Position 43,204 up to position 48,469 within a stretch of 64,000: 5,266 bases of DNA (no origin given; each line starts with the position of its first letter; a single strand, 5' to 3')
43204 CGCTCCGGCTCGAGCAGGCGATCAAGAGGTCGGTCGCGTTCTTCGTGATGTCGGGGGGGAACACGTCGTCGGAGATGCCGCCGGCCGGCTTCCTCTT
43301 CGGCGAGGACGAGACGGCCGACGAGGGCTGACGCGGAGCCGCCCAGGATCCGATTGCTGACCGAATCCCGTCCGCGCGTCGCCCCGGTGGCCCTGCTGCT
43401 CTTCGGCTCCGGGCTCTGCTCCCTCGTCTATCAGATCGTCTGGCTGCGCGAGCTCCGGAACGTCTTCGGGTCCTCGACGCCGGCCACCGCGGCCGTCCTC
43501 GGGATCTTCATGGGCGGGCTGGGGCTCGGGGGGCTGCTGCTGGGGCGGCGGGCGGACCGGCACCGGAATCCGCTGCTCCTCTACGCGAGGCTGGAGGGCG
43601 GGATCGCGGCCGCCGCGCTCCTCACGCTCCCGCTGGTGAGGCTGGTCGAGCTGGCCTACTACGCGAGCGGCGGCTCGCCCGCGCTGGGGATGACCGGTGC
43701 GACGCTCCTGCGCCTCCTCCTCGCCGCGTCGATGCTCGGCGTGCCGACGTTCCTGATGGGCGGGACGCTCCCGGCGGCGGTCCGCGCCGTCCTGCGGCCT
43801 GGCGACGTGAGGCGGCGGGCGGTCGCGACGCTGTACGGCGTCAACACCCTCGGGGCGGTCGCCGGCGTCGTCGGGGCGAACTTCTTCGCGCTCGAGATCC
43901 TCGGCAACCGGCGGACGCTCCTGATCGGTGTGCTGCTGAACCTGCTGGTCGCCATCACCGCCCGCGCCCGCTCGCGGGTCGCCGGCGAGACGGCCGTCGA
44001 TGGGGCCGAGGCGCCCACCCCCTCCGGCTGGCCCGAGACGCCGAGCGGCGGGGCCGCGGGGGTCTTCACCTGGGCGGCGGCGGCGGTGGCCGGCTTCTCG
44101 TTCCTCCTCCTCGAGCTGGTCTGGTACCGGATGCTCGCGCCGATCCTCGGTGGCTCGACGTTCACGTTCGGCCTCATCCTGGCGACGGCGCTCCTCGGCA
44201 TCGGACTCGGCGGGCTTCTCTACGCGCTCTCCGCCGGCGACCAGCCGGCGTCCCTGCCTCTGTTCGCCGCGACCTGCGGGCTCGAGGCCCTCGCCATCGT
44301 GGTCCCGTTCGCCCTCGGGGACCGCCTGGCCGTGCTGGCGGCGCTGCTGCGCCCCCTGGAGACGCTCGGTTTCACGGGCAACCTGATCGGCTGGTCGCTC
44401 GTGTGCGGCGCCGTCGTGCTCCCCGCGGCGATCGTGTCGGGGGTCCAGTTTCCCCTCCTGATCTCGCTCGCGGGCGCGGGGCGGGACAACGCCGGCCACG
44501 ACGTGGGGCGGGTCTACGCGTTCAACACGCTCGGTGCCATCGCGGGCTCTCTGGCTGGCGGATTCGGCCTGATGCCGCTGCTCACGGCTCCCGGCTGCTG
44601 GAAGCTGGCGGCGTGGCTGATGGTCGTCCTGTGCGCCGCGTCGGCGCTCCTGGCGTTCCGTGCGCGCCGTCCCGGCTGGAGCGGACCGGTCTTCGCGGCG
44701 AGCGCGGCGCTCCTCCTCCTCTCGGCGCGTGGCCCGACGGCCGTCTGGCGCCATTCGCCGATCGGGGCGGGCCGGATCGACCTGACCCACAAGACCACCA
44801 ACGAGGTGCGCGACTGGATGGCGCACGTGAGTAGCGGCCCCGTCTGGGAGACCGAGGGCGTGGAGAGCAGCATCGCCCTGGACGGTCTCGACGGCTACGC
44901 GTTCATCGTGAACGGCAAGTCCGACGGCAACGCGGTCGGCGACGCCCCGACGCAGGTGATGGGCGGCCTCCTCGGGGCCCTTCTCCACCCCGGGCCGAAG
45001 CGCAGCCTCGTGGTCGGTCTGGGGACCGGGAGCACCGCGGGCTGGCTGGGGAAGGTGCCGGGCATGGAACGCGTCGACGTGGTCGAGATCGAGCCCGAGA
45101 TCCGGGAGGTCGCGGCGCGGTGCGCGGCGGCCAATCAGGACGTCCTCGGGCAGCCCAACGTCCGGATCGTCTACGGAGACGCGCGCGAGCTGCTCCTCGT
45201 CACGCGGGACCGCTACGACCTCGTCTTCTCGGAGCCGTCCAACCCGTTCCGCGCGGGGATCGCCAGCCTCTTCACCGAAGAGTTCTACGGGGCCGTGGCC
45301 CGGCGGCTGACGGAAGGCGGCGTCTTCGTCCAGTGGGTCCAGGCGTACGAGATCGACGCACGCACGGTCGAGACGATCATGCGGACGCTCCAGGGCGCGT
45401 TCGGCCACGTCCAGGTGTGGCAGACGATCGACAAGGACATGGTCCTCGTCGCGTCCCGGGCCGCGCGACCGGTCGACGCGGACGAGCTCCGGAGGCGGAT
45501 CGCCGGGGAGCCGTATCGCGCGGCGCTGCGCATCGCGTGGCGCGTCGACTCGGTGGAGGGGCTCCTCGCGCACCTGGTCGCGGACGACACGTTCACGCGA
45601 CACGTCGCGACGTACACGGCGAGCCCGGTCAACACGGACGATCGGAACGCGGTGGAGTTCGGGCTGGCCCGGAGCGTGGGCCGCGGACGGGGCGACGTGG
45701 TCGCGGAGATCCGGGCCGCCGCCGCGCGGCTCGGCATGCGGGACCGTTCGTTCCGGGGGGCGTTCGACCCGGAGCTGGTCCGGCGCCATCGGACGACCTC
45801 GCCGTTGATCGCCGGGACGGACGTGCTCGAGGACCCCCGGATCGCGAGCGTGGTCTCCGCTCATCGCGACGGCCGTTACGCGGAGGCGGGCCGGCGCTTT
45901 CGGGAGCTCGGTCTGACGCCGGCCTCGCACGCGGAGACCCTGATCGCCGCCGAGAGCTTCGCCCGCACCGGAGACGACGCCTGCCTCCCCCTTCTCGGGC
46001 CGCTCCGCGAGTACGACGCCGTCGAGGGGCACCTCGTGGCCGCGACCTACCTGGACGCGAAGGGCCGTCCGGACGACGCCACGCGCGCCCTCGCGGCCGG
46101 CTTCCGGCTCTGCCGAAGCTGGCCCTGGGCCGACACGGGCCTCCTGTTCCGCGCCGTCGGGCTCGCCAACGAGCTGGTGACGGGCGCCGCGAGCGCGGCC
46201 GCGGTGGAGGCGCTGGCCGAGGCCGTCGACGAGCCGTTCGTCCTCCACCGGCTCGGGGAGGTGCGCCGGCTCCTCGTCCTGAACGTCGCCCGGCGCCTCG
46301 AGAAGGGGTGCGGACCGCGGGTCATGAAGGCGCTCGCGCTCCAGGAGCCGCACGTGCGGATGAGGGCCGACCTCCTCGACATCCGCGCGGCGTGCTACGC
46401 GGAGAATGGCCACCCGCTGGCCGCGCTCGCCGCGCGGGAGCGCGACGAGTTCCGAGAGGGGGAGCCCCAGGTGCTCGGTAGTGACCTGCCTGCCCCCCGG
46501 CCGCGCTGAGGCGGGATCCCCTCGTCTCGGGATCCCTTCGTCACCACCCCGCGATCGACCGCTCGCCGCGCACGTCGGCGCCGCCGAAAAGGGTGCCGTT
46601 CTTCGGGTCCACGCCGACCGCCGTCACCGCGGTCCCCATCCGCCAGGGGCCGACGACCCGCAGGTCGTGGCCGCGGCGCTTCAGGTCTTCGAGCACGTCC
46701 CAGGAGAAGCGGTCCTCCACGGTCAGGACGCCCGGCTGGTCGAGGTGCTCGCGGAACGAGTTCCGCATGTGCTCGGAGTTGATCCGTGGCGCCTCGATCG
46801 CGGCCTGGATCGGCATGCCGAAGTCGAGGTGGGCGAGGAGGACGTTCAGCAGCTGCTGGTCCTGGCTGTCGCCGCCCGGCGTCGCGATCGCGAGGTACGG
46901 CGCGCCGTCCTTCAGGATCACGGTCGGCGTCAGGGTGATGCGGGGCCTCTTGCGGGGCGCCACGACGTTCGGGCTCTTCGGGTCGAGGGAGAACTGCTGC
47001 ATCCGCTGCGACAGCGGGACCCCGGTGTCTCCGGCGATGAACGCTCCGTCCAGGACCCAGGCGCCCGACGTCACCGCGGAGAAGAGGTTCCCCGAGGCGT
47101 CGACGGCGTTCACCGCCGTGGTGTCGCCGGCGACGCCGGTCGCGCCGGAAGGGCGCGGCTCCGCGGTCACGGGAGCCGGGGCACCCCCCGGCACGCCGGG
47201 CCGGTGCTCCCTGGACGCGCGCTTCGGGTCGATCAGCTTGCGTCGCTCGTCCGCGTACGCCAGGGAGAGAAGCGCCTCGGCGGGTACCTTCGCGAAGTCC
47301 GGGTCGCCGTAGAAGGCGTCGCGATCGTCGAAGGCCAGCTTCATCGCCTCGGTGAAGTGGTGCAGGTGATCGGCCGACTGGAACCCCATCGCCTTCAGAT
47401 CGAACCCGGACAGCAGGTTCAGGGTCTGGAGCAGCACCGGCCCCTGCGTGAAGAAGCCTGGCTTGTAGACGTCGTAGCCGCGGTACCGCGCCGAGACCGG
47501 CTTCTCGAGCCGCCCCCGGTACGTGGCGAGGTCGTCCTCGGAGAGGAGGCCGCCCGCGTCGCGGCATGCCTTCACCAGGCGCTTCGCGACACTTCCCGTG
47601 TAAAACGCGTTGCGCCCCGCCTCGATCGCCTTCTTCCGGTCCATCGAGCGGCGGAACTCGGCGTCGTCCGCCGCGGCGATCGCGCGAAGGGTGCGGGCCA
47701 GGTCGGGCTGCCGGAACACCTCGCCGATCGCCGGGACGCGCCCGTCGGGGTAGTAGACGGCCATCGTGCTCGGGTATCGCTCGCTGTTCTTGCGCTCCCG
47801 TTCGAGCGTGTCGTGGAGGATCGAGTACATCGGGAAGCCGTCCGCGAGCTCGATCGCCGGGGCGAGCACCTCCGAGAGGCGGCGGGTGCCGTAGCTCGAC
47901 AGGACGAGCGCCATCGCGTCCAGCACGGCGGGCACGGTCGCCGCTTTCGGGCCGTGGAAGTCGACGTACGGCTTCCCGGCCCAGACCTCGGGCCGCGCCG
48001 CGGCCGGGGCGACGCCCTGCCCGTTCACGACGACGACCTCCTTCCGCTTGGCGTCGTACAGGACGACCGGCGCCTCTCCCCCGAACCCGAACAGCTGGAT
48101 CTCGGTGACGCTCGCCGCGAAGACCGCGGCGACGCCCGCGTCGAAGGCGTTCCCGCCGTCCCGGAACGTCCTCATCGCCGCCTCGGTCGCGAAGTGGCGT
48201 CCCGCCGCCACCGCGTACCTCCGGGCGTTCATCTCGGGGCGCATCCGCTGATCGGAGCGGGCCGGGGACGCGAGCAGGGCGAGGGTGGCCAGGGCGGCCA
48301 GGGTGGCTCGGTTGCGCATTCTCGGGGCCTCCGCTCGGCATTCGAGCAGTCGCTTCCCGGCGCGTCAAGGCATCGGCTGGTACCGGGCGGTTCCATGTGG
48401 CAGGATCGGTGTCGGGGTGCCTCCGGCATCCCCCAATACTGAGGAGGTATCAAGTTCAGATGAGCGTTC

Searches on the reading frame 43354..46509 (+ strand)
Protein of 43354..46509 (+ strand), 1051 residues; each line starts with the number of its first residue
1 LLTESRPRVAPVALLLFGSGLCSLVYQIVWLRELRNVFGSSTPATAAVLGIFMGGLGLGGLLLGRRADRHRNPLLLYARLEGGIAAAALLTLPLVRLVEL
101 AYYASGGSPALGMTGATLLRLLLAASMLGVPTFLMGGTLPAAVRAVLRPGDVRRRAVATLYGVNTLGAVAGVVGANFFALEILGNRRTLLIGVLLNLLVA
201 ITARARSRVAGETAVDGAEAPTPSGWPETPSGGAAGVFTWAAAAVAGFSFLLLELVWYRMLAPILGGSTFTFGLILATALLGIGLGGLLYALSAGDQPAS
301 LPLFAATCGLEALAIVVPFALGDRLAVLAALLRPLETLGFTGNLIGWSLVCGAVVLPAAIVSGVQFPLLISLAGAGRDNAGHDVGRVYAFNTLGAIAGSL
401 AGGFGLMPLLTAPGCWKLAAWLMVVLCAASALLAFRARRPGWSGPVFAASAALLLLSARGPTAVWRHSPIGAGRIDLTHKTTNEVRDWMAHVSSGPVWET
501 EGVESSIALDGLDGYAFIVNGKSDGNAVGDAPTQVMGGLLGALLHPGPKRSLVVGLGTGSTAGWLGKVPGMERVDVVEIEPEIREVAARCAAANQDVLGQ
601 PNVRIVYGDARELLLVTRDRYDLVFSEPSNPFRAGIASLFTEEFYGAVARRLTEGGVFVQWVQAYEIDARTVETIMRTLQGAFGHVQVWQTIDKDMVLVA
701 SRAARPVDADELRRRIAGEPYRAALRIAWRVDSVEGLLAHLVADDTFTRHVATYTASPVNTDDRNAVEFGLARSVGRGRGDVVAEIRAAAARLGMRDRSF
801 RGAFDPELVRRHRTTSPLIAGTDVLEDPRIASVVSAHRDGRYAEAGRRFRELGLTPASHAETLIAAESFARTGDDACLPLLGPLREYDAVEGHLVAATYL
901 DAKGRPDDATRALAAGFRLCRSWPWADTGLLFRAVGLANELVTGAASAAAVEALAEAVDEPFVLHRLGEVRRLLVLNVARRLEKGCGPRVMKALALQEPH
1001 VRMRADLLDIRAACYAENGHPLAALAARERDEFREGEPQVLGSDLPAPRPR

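Call 12: search_protein_families(library=pfam, proteins=[window:43354-46509:+], max_evalue=0.001)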
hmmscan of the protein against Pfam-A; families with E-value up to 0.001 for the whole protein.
window:43354-46509:+ (1051 aa): 2 families
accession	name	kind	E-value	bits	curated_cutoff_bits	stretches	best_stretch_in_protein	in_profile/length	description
PF01564.23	Spermine_synth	-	2.4e-12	47.2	22.9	1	540-688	11-158/186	Spermine/spermidine synthase domain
PF13649.12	Methyltransf_25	-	0.00036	21.6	27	0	553-626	3-70/97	Methyltransferase domain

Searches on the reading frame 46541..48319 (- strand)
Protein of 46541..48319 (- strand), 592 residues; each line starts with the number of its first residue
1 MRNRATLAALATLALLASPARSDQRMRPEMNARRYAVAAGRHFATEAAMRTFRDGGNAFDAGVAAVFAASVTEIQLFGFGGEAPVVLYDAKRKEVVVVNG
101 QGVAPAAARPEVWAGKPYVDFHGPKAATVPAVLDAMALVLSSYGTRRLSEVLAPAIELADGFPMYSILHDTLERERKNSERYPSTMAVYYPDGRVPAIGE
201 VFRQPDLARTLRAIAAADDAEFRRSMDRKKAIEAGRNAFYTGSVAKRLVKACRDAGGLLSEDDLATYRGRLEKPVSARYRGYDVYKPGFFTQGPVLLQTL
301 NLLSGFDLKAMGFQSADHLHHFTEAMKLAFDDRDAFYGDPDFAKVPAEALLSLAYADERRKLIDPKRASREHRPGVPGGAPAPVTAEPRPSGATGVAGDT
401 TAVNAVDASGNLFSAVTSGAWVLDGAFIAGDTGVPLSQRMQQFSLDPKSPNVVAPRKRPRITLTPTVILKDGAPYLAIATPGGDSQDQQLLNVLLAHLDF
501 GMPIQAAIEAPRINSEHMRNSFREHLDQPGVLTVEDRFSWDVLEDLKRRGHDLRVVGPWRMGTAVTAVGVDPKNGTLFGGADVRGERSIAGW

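Call 12: search_protein_families(library=pfam, proteins=[window:46541-48319:-], max_evalue=0.001)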
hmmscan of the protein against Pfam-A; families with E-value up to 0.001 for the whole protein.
window:46541-48319:- (592 aa): 1 family
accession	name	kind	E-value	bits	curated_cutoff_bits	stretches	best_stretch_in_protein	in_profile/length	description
PF01019.26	G_glu_transpept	-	5.8e-127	425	27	1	52-586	4-511/512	Gamma-glutamyltranspeptidase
